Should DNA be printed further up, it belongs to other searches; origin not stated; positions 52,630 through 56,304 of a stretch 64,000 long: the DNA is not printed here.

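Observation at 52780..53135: CarB carries a C-terminal domain homologous to the allosteric (nucleotide-binding) domain of ATCase regulatory subunit PyrI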

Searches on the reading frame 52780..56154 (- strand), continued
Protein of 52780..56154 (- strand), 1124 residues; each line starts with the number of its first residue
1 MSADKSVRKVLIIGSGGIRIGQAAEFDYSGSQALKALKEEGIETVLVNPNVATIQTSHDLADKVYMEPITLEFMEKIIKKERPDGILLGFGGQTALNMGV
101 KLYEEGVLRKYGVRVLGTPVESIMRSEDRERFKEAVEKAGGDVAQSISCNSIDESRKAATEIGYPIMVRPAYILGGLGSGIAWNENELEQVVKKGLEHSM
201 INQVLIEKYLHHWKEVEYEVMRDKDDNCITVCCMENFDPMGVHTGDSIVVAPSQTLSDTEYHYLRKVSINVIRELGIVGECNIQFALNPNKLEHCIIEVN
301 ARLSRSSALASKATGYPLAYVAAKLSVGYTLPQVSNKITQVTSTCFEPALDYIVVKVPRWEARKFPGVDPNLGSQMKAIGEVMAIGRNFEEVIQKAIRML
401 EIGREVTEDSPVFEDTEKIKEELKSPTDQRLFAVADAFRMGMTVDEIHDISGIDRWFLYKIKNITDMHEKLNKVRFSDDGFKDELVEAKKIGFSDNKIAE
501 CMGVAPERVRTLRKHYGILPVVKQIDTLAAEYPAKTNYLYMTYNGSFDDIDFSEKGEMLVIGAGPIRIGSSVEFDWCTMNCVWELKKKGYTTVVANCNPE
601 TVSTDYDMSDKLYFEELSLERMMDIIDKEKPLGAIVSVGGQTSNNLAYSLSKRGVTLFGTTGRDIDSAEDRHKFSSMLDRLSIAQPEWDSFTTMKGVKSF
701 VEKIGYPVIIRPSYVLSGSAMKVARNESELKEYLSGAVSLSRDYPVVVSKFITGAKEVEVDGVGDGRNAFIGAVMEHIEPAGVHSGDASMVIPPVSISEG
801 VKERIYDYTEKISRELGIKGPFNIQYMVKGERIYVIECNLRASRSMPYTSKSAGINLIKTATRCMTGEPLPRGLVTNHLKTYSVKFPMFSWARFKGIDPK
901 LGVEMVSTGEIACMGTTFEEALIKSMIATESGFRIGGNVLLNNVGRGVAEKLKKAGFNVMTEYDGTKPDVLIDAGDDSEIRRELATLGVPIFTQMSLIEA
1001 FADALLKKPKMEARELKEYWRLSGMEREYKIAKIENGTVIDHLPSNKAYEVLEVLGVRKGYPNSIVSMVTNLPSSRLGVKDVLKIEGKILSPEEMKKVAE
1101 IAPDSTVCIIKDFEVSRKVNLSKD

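Call 55: predict_structure(alignment_id=A3)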
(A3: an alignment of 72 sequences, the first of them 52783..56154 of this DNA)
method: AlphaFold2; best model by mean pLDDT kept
length: 1124 residues; sequences in the alignment: 72
mean_pLDDT: 86.8   pTM: 0.85
mean pLDDT of the five models: 86.8, 85.7, 84.7, 82.6, 81.7
residues with pLDDT >= 90: 613; 70-90: 410; 50-70: 76; < 50: 25
segments of 3 or more residues with pLDDT < 50: 337-345, 527-533, 1026-1028
pLDDT, mean of each block of 10 residues (from residue 1): 81 83 64 87 94 84 95 97 93 89 97 95 90 90 91 96 93 82 93 90 91 91 90 88 76 90 93 92 91 90 78 76 89 61 49 87 79 80 90 93 84 90 91 95 97 96 97 91 96 95 93 95 66 66 91 86 76 85 91 83 65 91 95 93 88 92 85 91 93 88 92 59 89 75 75 92 93 93 87 93 95 93 94 91 91 92 92 68 88 79 81 95 93 85 91 93 86 89 87 92 94 93 59 81 87 83 77 72 88 91 91 87 67
secondary structure, 60 per line:
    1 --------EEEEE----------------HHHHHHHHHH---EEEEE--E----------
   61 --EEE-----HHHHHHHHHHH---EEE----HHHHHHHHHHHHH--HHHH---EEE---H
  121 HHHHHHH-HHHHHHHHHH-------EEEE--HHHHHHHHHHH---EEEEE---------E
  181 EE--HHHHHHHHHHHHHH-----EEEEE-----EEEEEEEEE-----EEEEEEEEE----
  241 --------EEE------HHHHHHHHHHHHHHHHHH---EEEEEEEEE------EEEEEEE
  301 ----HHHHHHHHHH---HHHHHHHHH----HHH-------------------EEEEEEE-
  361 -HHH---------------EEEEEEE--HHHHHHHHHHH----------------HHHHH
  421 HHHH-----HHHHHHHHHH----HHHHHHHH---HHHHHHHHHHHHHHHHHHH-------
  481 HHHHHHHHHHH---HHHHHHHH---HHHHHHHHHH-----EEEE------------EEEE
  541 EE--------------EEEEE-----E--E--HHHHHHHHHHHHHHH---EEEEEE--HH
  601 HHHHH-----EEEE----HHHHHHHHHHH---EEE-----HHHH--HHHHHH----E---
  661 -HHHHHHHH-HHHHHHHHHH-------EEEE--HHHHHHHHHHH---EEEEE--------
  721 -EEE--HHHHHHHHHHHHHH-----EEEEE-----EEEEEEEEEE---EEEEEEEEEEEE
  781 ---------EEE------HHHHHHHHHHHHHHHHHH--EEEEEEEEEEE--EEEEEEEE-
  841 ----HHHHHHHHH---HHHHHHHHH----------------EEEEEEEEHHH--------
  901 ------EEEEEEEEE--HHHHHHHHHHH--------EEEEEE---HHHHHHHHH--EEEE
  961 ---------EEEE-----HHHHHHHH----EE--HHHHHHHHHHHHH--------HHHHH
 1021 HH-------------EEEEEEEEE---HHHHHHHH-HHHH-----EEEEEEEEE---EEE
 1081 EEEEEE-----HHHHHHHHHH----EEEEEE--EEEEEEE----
elements in order (helices of 4 or more, strands of 3 or more residues): E9-13 H30-39 E43-47 E63-65 H71-81 E85-87 H92-104 H107-110 E114-116 H120-127 H129-138 E146-149 H152-162 E166-170 E180-182 H185-198 E204-208 E214-222 E228-236 E249-251 H258-275 E279-287 E294-300 H305-314 H318-326 E353-359 E380-386 H389-399 H416-424 H430-439 H444-451 H455-473 H481-491 H495-502 H506-515 E521-524 E537-542 E557-561 H573-587 E591-596 H599-605 E611-614 H619-629 E633-635 H641-644 H647-652 H662-669 H671-680 E688-691 H694-704 E708-712 E722-724 H727-740 E746-750 E756-765 E769-780 E790-792 H799-816 E819-829 E832-839 H845-853 H857-865 E882-889 E907-915 H918-928 E937-942 H946-954 E957-960 E970-973 H979-986 H995-1007 H1016-1022 E1036-1044 H1048-1055 H1057-1060 E1066-1074 E1078-1086 H1092-1101 E1106-1111 E1114-1120
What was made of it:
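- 53068..53133 (-): Native CarB C-terminal segment plus conserved linker '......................' (residues 1008-1029). AF2 pLDDT is below 50 at residues 1026-1028 (call 55).
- On CarB, carbamoyl-phosphate synthase large subunit (TIGR01369 / NF003671): The AF2 model is confident (call 55).
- No interface between PyrI_N and the CarB body could be inspected (call 55).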

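Call 60: find_encoding_contigs(protein=P0162, flank=1000, max_places=3)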
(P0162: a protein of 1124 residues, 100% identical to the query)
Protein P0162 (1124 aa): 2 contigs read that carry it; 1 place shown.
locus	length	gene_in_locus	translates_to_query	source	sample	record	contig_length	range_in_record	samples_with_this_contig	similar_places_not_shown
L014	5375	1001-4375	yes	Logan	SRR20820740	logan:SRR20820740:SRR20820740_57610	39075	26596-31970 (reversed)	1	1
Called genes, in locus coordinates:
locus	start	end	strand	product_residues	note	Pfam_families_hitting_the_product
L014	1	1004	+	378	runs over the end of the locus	PF00988:CPSase_sm_chain, PF00117:GATase, PF07722:Peptidase_C26 (faint)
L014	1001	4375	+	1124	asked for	PF25596:CPSase_L_D1, PF02786:CPSase_L_D2, PF02787:CPSase_L_D3, PF25596:CPSase_L_D1, PF02222:ATP-grasp, PF02786:CPSase_L_D2, PF07478:Dala_Dala_lig_C, PF15632:ATPgrasp_Ter, +5 more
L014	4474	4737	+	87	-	-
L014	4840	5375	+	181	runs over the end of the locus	-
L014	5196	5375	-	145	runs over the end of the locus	-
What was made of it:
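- Checked: The junction is reproduced in an independent read-level assembly of the identical protein (Logan SRR20820740, call 60).
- The identical 1124-aa product was recovered from an independent assembly (call 60).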

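Call 67: find_encoding_contigs(protein=P0215, flank=8000, max_places=1)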
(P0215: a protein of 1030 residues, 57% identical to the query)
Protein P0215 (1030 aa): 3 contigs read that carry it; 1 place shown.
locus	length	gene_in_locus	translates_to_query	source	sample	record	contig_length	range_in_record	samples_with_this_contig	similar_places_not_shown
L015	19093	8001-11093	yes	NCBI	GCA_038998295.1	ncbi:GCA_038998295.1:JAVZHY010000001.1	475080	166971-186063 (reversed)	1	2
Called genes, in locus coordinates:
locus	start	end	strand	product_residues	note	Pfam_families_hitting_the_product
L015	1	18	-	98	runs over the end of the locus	-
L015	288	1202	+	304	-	-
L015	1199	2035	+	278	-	PF10633:NPCBM_assoc (faint)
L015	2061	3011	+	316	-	-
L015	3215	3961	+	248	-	PF01509:TruB_N, PF21238:Pus10_C (weak), PF16198:TruB_C_2, PF01472:PUA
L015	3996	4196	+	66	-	PF03966:Trm112p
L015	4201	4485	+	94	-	PF17244:CDC24_OB3 (weak), PF21473:OB_Ssb-like, PF01336:tRNA_anti-codon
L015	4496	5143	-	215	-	PF02517:Rce1-like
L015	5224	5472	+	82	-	-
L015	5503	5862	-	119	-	-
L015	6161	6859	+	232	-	PF03692:CxxCxxCC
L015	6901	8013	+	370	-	PF00988:CPSase_sm_chain, PF00117:GATase, PF07722:Peptidase_C26 (weak)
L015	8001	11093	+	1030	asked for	PF25596:CPSase_L_D1, PF02786:CPSase_L_D2, PF07478:Dala_Dala_lig_C, PF02787:CPSase_L_D3, PF25596:CPSase_L_D1, PF02222:ATP-grasp, PF02786:CPSase_L_D2, PF07478:Dala_Dala_lig_C, +7 more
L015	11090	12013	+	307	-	PF02729:OTCace_N, PF00185:OTCace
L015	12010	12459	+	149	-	PF01948:PyrI, PF02748:PyrI_C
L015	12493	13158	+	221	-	PF00702:Hydrolase, PF12710:HAD, PF13419:HAD_2, PF13242:Hydrolase_like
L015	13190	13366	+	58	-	-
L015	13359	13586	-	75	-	-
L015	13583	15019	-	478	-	PF03703:bPH_2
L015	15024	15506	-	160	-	PF03703:bPH_2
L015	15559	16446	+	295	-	PF17125:Methyltr_RsmF_N, PF01189:Methyltr_RsmB-F, PF13847:Methyltransf_31 (weak)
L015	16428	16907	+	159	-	-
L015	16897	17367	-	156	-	PF00571:CBS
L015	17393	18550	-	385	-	PF00155:Aminotran_1_2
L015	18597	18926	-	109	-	PF01588:tRNA_bind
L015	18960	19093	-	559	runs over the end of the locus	PF00133:tRNA-synt_1, PF09334:tRNA-synt_1g, PF08264:Anticodon_1, PF19303:Anticodon_3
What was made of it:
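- The sister operon is carA-carB-pyrB-pyrI (call 67). The sister lineage encodes carB, pyrB and pyrI in one overlapping operon (call 67), so the proteins were already co-expressed.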

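Call 68: find_encoding_contigs(protein=P0198, flank=3000, max_places=1)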
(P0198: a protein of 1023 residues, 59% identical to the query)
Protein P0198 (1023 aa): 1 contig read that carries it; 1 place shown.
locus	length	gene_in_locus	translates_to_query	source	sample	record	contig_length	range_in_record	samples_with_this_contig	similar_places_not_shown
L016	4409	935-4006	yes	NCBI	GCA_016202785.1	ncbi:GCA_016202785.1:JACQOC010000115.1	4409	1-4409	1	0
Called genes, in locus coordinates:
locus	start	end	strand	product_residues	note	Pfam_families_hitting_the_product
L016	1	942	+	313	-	PF00988:CPSase_sm_chain, PF00117:GATase, PF07722:Peptidase_C26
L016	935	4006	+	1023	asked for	PF25596:CPSase_L_D1, PF02786:CPSase_L_D2, PF02222:ATP-grasp (weak), PF02787:CPSase_L_D3, PF25596:CPSase_L_D1, PF02786:CPSase_L_D2, PF02222:ATP-grasp, PF07478:Dala_Dala_lig_C, +3 more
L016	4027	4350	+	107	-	PF01948:PyrI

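Call 70: find_homologous_proteins(query=L015:11090-12010:+, max_evalue=1e-20)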
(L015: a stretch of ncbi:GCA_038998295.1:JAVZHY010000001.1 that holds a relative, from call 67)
Query L015:11090-12010:+ (307 aa): 8000 proteins with E <= 1e-20 among 8000 candidates; the best 120 are listed.
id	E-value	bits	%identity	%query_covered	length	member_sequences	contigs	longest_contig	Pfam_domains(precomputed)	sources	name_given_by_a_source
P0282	7.3e-193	657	100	100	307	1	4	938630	PF00185.31,PF02729.27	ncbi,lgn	ncbi:MAG: aspartate carbamoyltransferase [Candidatus Aenigmatarchaeota archaeon]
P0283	2.1e-186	636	96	100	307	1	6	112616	PF00185.31,PF02729.27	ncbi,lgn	ncbi:MAG: aspartate carbamoyltransferase [Candidatus Aenigmatarchaeota archaeon]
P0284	7.7e-179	611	91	100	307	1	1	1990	PF00185.31,PF02729.27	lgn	-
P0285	5.0e-165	566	84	100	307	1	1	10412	PF00185.31,PF02729.27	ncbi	-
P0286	6.8e-165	566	83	100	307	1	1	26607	PF00185.31,PF02729.27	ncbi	ncbi:MAG: aspartate carbamoyltransferase [Candidatus Aenigmatarchaeota archaeon]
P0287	1.4e-164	565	84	100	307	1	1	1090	PF00185.31,PF02729.27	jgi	jgi:aspartate carbamoyltransferase catalytic subunit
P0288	3.6e-164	563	84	100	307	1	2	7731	PF00185.31,PF02729.27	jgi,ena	-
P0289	3.9e-164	563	84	100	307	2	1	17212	PF00185.31,PF02729.27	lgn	-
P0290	7.7e-164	562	83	100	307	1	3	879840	PF00185.31,PF02729.27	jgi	jgi:aspartate carbamoyltransferase catalytic subunit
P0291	1.1e-163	562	84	100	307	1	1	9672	PF00185.31,PF02729.27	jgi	jgi:aspartate carbamoyltransferase catalytic subunit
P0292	1.4e-163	561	83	100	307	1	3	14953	PF00185.31,PF02729.27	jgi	jgi:aspartate carbamoyltransferase catalytic subunit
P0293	2.4e-163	561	84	100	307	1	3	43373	PF00185.31,PF02729.27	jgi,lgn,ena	-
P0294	2.2e-160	551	81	100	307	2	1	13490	PF00185.31,PF02729.27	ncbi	-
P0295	5.7e-155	533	80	100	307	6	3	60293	PF00185.31,PF02729.27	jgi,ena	-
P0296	5.1e-149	514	87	87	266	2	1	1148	PF00185.31,PF02729.27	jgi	jgi:aspartate carbamoyltransferase catalytic subunit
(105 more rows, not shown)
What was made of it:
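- Tried and rejected: Linking pyrB to fused-carB contigs by matching contig lengths among the 120 closest PyrB relatives (call 70).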
